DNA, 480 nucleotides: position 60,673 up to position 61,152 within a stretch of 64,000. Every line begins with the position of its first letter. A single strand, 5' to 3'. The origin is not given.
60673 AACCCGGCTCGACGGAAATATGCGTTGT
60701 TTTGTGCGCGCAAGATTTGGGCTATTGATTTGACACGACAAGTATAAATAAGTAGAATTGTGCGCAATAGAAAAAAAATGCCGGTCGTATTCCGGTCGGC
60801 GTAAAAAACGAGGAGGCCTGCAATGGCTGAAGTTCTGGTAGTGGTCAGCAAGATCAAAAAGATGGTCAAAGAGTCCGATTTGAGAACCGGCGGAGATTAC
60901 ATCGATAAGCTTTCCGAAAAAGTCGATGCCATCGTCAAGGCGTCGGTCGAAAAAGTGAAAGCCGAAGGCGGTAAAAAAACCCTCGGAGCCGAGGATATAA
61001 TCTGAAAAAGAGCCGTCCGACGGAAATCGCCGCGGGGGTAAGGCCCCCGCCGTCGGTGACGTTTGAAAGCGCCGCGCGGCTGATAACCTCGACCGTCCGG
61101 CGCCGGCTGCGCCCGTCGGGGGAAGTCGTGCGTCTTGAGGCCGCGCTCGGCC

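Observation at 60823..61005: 60-aa bacterial histone-fold (DUF1931/HBb-like) gene with strong RBS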

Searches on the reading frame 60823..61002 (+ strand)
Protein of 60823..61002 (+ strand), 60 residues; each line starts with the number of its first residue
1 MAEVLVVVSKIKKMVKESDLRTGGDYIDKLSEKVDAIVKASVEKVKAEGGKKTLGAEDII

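Call 3: search_protein_families(library=pfam, proteins=[window:60823-61002:+], max_evalue=10)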
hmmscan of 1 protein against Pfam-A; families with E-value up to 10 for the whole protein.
seq(60 aa): 1 family
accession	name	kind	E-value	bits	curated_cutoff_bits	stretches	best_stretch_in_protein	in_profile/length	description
PF00808.29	CBFD_NFYB_HMF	-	0.11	13.2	21.4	1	30-59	33-61/65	Histone-like transcription factor (CBF/NF-Y) and archaeal histone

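Call 4: search_protein_families(library=ncbifam, proteins=[window:60823-61002:+], max_evalue=10)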
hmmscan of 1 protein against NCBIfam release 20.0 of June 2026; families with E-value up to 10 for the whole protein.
seq(60 aa): 0 families

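Call 5: search_solved_structures(query=window:60823-61002:+, max_evalue=10, show_alignments=4)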
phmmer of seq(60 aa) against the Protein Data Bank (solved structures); distinct sequences matched with E-value up to 10: 9.
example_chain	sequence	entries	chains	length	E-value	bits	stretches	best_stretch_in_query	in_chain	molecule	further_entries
8fvx_A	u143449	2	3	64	7.4e-09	38.7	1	1-60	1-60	CBFD_NFYB_HMF domain-containing protein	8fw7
8cmp_A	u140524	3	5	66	8.3e-09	38.5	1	1-60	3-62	CBFD_NFYB_HMF domain-containing protein | Transcription factor CBF/NF-Y/archaeal histone domain-containing protein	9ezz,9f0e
9f2c_A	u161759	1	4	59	4.8e-05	26.8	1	1-56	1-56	hypothetical protein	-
9qt0_A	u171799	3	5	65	0.00012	25.6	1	3-52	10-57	DUF1931 domain-containing protein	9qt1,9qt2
8bdk_A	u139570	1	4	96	0.73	13.8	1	10-59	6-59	DNA-binding protein HmvA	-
4i8b_A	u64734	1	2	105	1.3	13.1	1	5-48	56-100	Thioredoxin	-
6qzq_A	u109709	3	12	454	1.6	12.8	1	2-43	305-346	CRISPR-associated (Cas) DxTHG family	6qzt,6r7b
6r9r_B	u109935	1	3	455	1.6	12.7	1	2-43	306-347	CRISPR-associated (Cas) DxTHG family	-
2lch_A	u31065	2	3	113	3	11.9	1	3-45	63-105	Protein OR38 | computationally designed four-helix bundle protein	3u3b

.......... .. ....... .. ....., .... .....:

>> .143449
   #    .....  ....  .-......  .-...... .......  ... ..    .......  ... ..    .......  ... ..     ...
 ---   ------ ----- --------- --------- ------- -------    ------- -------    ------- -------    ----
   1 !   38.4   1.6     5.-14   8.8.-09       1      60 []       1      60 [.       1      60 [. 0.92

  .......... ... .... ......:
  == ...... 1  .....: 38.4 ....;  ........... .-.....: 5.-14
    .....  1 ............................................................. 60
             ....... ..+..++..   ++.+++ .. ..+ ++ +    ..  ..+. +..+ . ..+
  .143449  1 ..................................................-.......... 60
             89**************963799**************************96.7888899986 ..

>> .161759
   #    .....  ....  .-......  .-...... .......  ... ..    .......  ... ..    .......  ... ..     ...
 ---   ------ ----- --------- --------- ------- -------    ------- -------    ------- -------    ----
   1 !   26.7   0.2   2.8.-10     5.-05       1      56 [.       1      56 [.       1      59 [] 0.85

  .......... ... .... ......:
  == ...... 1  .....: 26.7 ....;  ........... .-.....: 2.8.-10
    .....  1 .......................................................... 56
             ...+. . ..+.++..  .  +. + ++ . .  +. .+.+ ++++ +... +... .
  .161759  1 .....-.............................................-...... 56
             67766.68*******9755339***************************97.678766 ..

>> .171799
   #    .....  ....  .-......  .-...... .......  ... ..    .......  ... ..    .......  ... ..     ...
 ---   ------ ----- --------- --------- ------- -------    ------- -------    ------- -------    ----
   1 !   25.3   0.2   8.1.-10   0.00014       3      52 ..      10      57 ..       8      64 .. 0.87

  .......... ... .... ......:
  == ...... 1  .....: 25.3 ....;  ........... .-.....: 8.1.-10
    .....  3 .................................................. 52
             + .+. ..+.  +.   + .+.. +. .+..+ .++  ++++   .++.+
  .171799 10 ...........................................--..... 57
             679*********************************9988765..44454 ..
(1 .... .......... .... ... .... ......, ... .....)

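Call 6: find_homologous_proteins(query=window:60823-61002:+, max_evalue=0.001)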
Query seq(60 aa) (60 aa): 606 proteins with E <= 0.001 among 606 candidates; the best 120 are listed.
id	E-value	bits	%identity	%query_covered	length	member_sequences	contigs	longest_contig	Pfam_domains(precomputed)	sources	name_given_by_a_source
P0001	2.5e-24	101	92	100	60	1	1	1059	-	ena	-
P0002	3.1e-24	100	92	100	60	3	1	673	-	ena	-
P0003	5.4e-21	90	78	98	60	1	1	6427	-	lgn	-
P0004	6.7e-21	90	80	100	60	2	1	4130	-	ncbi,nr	ncbi:MAG: hypothetical protein QME32_05935 [Endomicrobiia bacterium]|nr:hypothetical protein [Endomi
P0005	1.3e-20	89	81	98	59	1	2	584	-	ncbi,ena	-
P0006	1.8e-20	89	80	100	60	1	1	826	-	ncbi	-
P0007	2.0e-20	89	80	98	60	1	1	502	-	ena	-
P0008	2.4e-20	88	80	100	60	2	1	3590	-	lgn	-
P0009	2.7e-20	88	81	98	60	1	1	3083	-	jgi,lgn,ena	-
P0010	2.8e-20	88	77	100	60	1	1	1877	-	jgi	jgi:hypothetical protein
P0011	2.9e-20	88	78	100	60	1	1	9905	-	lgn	-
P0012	3.0e-20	88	73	100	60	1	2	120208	-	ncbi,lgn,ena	-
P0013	3.2e-20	88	73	100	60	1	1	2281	-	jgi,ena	-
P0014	4.5e-20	88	77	100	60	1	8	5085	-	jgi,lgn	jgi:hypothetical protein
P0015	5.1e-20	87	80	98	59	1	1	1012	-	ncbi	-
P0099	5.8e-18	81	73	98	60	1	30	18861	-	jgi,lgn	jgi:phage-related protein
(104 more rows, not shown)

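Call 8: find_encoding_contigs(protein=window:60823-61002:+, flank=6000, max_places=6)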
Protein seq(60 aa) (60 aa): 12 contigs read that carry it; 6 places shown.
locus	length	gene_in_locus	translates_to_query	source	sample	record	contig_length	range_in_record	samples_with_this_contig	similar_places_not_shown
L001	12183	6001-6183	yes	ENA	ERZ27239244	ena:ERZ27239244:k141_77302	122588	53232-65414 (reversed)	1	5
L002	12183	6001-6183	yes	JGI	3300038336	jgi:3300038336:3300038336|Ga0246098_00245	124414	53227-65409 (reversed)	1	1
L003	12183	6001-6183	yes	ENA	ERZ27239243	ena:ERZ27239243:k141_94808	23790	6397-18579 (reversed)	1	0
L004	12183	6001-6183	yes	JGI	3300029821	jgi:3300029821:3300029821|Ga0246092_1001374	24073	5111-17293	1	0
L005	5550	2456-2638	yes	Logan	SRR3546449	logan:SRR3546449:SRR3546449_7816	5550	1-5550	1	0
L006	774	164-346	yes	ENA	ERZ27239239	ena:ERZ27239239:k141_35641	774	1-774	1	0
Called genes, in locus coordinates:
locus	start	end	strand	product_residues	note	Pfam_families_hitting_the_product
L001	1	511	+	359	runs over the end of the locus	PF03033:Glyco_transf_28, PF13579:Glyco_trans_4_4 (weak), PF04101:Glyco_tran_28_C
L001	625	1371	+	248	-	PF01975:SurE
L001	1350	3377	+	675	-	PF00270:DEAD (weak), PF04851:ResIII, PF17757:UvrB_inter, PF27431:UvrB_3rd, PF00271:Helicase_C, PF12344:UvrB, PF02151:UVR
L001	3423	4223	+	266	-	PF02749:QRPTase_N, PF01729:QRPTase_C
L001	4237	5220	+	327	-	PF08279:HTH_11, PF13412:HTH_24 (faint), PF03099:BPL_LplA_LipB, PF02237:BPL_C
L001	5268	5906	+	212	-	PF02589:LUD_dom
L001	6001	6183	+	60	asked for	-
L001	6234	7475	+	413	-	PF03453:MoeA_N, PF00994:MoCF_biosynth, PF03454:MoeA_C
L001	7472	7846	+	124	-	PF07009:NusG_II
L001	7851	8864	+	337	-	PF07456:Hpre_diP_synt_I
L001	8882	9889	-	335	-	PF02424:ApbE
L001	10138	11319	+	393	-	PF00437:T2SSE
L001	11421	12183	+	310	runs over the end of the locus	PF00027:cNMP_binding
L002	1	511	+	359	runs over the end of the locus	PF03033:Glyco_transf_28, PF13579:Glyco_trans_4_4 (weak), PF04101:Glyco_tran_28_C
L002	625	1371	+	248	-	PF01975:SurE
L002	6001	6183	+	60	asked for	-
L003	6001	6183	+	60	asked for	-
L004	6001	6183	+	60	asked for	-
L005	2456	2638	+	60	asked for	-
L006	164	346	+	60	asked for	-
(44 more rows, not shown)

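Call 20: find_related_loci(query=A2, collection=genome_contigs, flank=6000)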
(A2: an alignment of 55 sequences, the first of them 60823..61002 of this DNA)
Query A2 (60 aa) in genome_contigs; peptide patterns used: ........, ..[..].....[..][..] (x = any residue, [..] = any of these).
222 stretches matched a pattern; 146 encode a relative of the query (tblastn E <= 1e-3); the best 80 are kept; 80 distinct loci.
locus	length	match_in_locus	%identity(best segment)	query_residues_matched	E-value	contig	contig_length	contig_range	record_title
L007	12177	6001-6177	76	1-59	7e-25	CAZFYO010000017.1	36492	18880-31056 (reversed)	MAG TPA_asm: uncultured Elusimicrobia sp. isolate SRP342105_co1_313 genome assembly, contig: NODE_1446_length_36492_cov_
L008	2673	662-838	76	1-59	7e-25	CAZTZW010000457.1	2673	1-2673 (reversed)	MAG TPA_asm: uncultured Elusimicrobia sp. isolate SRP302895_co1_139 genome assembly, contig: NODE_90767_length_2673_cov_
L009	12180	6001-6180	75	1-60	2e-24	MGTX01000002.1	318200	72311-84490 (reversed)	MAG: Elusimicrobia bacterium GWA2_66_18 gwa2_scaffold_11, whole genome shotgun sequence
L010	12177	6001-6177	81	1-59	5e-24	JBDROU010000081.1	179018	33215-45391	MAG: bacterium isolate MEGAHIT-group-1.972 k141_6896532, whole genome shotgun sequence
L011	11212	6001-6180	77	1-60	8e-24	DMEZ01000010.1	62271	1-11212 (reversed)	MAG TPA_asm: Elusimicrobia bacterium isolate UBA9639 contig_1183, whole genome shotgun sequence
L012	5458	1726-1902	76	1-59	9e-24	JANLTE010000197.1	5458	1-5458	MAG: Elusimicrobiota bacterium isolate OTE_25_metabat_244 OTE_25_k141_1343988, whole genome shotgun sequence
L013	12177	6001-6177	73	1-59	1e-23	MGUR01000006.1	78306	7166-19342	MAG: Elusimicrobia bacterium RIFCSPLOWO2_01_FULL_59_12 rifcsplowo2_01_scaffold_11183, whole genome shotgun sequence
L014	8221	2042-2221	73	1-60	1e-23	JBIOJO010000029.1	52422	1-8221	MAG: Elusimicrobiota bacterium isolate GcC5-9 k141_1171508_length_52422_cov_43.0000, whole genome shotgun sequence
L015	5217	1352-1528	73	1-59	2e-23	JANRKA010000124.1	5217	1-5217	MAG: Elusimicrobiota bacterium isolate bins.479 k141_3540444, whole genome shotgun sequence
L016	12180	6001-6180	70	1-60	2e-23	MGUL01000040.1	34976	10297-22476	MAG: Elusimicrobia bacterium RBG_16_66_12 RBG_16_scaffold_1611, whole genome shotgun sequence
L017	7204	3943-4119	75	1-59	3e-23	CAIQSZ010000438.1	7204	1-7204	MAG: uncultured Elusimicrobia bacterium isolate I2_bin-066 genome assembly, contig: bin-066:438/493, whole genome shotgu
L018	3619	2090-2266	73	1-59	5e-23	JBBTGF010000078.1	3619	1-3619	MAG: Elusimicrobiota bacterium isolate H32-bin141_1 H32_bin141_1_000000000078, whole genome shotgun sequence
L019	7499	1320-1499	72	1-60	8e-23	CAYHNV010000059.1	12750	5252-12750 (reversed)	MAG TPA_asm: uncultured Elusimicrobia bacterium isolate ERP119705_co13_643 genome assembly, contig: NODE_6166_length_127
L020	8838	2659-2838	75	1-60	7e-23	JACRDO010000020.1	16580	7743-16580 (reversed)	MAG: Elusimicrobia bacterium isolate NC_groundwater_1674_Pr3_B-0.1um_65_18 SR-2_scaffold_141_370217, whole genome shotgu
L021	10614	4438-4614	71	1-59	7e-23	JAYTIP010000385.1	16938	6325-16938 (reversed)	MAG: Elusimicrobiota bacterium isolate GFS_2774 GFS_2774_384, whole genome shotgun sequence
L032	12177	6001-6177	69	1-59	2e-22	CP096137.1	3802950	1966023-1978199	MAG: Elusimicrobiota bacterium isolate JAD_PAG50586_1 chromosome, complete genome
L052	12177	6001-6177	73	1-59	7e-22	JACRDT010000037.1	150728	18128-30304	MAG: Elusimicrobia bacterium isolate NC_groundwater_1679_Pr3_B-0.1um_69_72 SR-2_scaffold_141_2501060, whole genome shotg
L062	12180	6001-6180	72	1-60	4e-21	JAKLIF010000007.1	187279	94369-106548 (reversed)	MAG: Elusimicrobia bacterium isolate RA.bin80 RA.bin80_7, whole genome shotgun sequence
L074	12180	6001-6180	63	1-60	3e-20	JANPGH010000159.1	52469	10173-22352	MAG: Elusimicrobiota bacterium isolate VAR_69_metabat_387 VAR_69_k141_2188463, whole genome shotgun sequence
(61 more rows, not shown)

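Call 23: predict_structure(alignment_id=A2)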
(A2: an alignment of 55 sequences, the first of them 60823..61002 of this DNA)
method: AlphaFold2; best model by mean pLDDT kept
length: 60 residues; sequences in the alignment: 55
mean_pLDDT: 83.9   pTM: 0.54
mean pLDDT of the five models: 83.9, 82.5, 67.6, 62.0, 59.2
residues with pLDDT >= 90: 12; 70-90: 42; 50-70: 6; < 50: 0
segments of 3 or more residues with pLDDT < 50: none
pLDDT, mean of each block of 10 residues (from residue 1): 83 91 87 89 80 74
secondary structure, 60 per line:
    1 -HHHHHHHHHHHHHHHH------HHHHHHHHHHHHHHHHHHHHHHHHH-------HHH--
elements in order: H2-17 H24-48

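Call 27: fold_search(model_id=the predicted structure, library=pdb)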
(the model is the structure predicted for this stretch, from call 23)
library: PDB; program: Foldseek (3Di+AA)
matches with E <= 10: 66; with E <= 0.001: 0
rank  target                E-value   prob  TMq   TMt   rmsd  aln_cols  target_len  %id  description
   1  9ezz_B                4.1e-03  1.00  0.79  0.77   2.7        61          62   46  Bacterial histone protein HBb from Bdellovibrio bacteriovorus bound to DNA (released 2024-06-26)
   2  9f0e_A                5.8e-03  1.00  0.78  0.79   2.0        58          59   43  Bacterial histone protein HBb from Bdellovibrio bacteriovorus bound to DNA (released 2024-06-26)
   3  9ezz_A                1.3e-02  1.00  0.79  0.78   2.0        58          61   43  Bacterial histone protein HBb from Bdellovibrio bacteriovorus bound to DNA (released 2024-06-26)
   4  8fvx                  1.5e-02  1.00  0.79  0.75   2.0        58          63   43  Histone from Bdellovibrio bacteriovorus (released 2023-08-30)
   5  9qt0_A                2.4e-02  1.00  0.73  0.78   1.5        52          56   29  DNA-binding bacterial histone HLp from Leptospira perolatii (released 2025-12-24)
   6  9qt1_A                1.5e-01  0.99  0.74  0.77   1.5        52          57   29  Bacterial histone HLp from Leptospira perolatii bound to DNA (released 2025-12-24)
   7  9f2c_A                1.7e-01  0.99  0.73  0.75   1.5        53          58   34  Archaeal histone protein HTkC from Thermococcus kodakarensis (released 2024-10-02)
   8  9qv6_A                4.3e-01  0.84  0.61  0.53   2.9        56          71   27  Asgard HHoB hypernucleosome in the closed state (released 2025-10-29)
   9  6y39_E                5.7e-01  0.66  0.54  0.40   3.7        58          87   24  HapE-P88L mutant CCAAT-binding complex from Aspergillus nidulans with cycA DNA (released 2020-05-27)
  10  8bdk_A                1.1e+00  0.33  0.53  0.37   3.7        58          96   26  Structure of a non-canonical histone from archaea (released 2023-07-12)
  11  6y39_B                1.2e+00  0.47  0.54  0.39   3.6        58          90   24  HapE-P88L mutant CCAAT-binding complex from Aspergillus nidulans with cycA DNA (released 2020-05-27)
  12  4z2m_J                1.4e+00  0.41  0.55  0.49   3.2        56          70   18  Crystal structure of human SPT16 Mid-AID/H3-H4 tetramer FACT Histone complex (released 2016-03-09)
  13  2yfv_B                1.6e+00  0.44  0.60  0.50   2.9        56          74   16  The heterotrimeric complex of Kluyveromyces lactis Scm3, Cse4 and H4 (released 2011-05-25)
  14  4g91_B                1.6e+00  0.44  0.57  0.40   3.6        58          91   24  CCAAT-binding complex from Aspergillus nidulans (released 2012-10-31)
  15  4g92_B                1.6e+00  0.44  0.57  0.40   3.6        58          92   24  CCAAT-binding complex from Aspergillus nidulans with DNA (released 2012-10-31)
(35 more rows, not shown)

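Call 29: search_protein_families(library=phrogs, proteins=[window:60823-61002:+], max_evalue=1)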
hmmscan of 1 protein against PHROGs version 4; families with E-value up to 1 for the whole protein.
seq(60 aa): 1 family
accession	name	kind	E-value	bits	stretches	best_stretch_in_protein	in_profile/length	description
phrog_14047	-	unknown function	0.1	13.8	1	10-30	29-49/69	-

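Call 36: search_solved_structures(query=A2, max_evalue=10, show_alignments=5)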
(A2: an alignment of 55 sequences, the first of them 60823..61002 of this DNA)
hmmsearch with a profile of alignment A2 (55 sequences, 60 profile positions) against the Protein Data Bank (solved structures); distinct sequences matched with E-value up to 10: 5.
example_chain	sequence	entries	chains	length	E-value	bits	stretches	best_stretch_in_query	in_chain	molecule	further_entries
8fvx_A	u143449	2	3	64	1.2e-11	47.8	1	1-59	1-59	CBFD_NFYB_HMF domain-containing protein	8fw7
8cmp_A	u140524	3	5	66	1.3e-11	47.6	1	1-59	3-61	CBFD_NFYB_HMF domain-containing protein | Transcription factor CBF/NF-Y/archaeal histone domain-containing protein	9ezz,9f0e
9qt0_A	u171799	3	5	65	5.1e-08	36.1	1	3-53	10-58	DUF1931 domain-containing protein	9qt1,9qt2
9f2c_A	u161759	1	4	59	7.4e-08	35.6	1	1-54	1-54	hypothetical protein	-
9hvj_A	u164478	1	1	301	1.4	12.2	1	11-44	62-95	Cache domain protein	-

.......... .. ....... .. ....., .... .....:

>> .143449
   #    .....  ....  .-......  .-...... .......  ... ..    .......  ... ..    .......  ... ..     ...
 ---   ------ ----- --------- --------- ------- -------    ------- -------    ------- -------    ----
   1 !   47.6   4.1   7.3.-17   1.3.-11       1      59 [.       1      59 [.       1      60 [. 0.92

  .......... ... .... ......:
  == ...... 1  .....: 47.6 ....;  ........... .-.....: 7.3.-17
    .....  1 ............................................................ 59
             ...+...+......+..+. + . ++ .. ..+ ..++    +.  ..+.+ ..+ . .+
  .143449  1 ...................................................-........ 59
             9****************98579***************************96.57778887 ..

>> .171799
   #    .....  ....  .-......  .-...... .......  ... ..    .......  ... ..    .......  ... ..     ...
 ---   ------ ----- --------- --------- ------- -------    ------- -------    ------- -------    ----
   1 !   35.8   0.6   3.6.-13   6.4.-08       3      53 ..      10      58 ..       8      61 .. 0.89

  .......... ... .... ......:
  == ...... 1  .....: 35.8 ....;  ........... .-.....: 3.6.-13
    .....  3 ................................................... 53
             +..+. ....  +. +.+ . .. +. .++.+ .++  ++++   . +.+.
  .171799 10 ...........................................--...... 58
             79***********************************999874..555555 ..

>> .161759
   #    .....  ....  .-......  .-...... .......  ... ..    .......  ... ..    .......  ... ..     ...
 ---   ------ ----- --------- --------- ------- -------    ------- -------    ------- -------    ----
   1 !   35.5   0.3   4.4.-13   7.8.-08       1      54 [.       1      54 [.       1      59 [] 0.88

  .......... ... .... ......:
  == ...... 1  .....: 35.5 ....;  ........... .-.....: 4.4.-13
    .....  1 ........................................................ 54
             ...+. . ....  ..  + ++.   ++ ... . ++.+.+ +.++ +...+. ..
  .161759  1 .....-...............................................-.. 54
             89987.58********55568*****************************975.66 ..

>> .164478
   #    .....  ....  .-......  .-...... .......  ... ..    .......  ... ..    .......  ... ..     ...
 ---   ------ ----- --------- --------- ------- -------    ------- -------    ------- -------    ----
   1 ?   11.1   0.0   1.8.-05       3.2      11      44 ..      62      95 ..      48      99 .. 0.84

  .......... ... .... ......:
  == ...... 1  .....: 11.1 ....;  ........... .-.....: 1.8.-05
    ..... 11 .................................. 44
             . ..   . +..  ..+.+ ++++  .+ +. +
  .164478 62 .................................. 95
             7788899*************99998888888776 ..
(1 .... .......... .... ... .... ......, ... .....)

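Call 37: search_dna_similar(query=window:60823-61002:+, collection=phages, mode=protein, max_evalue=0.01, max_rows=15)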
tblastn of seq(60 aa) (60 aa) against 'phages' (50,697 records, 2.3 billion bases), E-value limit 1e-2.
No match.
